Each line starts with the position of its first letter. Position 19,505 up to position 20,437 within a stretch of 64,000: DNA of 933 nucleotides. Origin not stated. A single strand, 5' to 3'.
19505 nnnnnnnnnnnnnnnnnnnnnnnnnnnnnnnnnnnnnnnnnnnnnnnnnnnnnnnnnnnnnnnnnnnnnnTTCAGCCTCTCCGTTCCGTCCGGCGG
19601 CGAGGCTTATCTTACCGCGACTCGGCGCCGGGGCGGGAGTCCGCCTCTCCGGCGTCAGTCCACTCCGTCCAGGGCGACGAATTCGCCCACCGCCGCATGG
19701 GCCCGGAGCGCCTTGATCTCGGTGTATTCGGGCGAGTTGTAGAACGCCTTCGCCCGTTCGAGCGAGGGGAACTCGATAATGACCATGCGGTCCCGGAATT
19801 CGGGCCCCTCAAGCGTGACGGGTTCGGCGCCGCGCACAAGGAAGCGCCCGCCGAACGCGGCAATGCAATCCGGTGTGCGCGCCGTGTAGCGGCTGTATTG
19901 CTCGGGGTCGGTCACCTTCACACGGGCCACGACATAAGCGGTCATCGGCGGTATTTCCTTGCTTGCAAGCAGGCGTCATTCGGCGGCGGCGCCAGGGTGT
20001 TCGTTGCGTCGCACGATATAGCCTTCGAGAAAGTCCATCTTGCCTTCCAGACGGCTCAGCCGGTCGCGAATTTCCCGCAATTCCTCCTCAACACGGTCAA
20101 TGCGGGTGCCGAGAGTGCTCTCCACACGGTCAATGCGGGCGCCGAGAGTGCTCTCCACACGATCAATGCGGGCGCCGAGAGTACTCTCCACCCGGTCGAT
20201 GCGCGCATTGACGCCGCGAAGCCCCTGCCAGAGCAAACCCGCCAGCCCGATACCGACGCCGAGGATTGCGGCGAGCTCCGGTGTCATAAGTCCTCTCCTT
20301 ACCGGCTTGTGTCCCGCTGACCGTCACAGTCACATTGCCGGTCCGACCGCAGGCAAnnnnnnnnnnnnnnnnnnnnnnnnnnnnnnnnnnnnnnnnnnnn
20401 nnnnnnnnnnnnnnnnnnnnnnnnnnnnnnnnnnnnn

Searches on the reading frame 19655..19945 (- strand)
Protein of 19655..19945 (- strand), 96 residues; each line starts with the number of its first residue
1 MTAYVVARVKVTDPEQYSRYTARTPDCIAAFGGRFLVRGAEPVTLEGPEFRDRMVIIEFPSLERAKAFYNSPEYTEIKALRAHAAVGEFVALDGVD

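Call 3: search_protein_families(library=pfam, proteins=[window:19655-19945:-])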
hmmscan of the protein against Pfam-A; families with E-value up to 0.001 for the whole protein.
window:19655-19945:- (96 aa): 1 family
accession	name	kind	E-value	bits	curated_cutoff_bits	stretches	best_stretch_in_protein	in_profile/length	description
PF07045.17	DUF1330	-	4.6e-33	113.9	23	1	2-95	1-94/94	Domain of unknown function (DUF1330)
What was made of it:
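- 19655..19945 (-): DUF1330 protein, the backbone gene downstream of ddpX. PF07045 at 4.6e-33 (call 3).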

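Call 4: search_protein_families(library=ncbifam, proteins=[window:19655-19945:-])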
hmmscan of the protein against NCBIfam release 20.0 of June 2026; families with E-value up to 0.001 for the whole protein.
window:19655-19945:- (96 aa): 0 families

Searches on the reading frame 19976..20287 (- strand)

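Call 3: search_protein_families(library=pfam, proteins=[window:19976-20287:-])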
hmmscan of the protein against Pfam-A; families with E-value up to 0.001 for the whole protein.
window:19976-20287:- (103 aa): 1 family
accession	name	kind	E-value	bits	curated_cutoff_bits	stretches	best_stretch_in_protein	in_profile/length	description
PF23991.1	DUF7310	-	2.2e-05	25.3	40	1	39-91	3-60/83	Coiled-coil region of unknown function (DUF7310)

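Call 4: search_protein_families(library=ncbifam, proteins=[window:19976-20287:-])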
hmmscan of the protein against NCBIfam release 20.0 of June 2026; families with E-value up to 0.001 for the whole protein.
window:19976-20287:- (103 aa): 0 families

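Call 6: search_protein_families(library=pfam, proteins=[window:19976-20287:-], max_evalue=10)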
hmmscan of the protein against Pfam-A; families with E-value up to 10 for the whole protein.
window:19976-20287:- (103 aa): 22 families
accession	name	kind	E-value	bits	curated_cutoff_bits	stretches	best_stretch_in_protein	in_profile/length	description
PF23991.1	DUF7310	-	2.2e-05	25.3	40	1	39-91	3-60/83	Coiled-coil region of unknown function (DUF7310)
PF23933.1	DUF7269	-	0.0015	19.1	29.1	1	5-79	24-96/162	Family of unknown function (DUF7269)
PF01442.23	Apolipoprotein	-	0.0034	17.5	90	1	29-72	111-154/190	Apolipoprotein A1/A4/E domain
PF07889.17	DUF1664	-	0.0069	16.9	34.6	1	21-89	48-115/124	Protein of unknown function (DUF1664)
PF13600.11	DUF4140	-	0.019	15.8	27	1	32-87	40-98/98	N-terminal domain of unknown function (DUF4140)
PF04210.18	MtrG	-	0.023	15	27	1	67-94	9-36/64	Tetrahydromethanopterin S-methyltransferase, subunit G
PF13556.12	HTH_30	-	0.025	14.8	27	2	46-68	27-49/59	PucR C-terminal helix-turn-helix domain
PF16526.10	CLZ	-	0.043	14.6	26.7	1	53-86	23-56/71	C-terminal leucine zipper domain of cyclic nucleotide-gated channels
PF04799.18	Fzo_mitofusin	-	0.046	13.6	27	1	26-86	95-154/161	fzo-like conserved region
PF00700.27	Flagellin_C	-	0.051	14.3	23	2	39-76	9-42/86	Bacterial flagellin C-terminal helical region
PF01920.25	Prefoldin_2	-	0.056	13.9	27.6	1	53-88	61-96/106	Prefoldin subunit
PF05597.16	Phasin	-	0.078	13.5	28.8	1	27-84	67-121/126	Poly(hydroxyalcanoate) granule associated protein (phasin)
PF15188.11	CCDC-167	-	0.083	13.6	27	1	61-84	4-27/84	Coiled-coil domain-containing protein 167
PF08954.16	Trimer_CC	-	0.093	12.8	27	1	63-89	21-47/52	Trimerisation motif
PF24430.1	DUF7553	-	0.15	13.1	27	1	38-77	25-64/85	Family of unknown function (DUF7553)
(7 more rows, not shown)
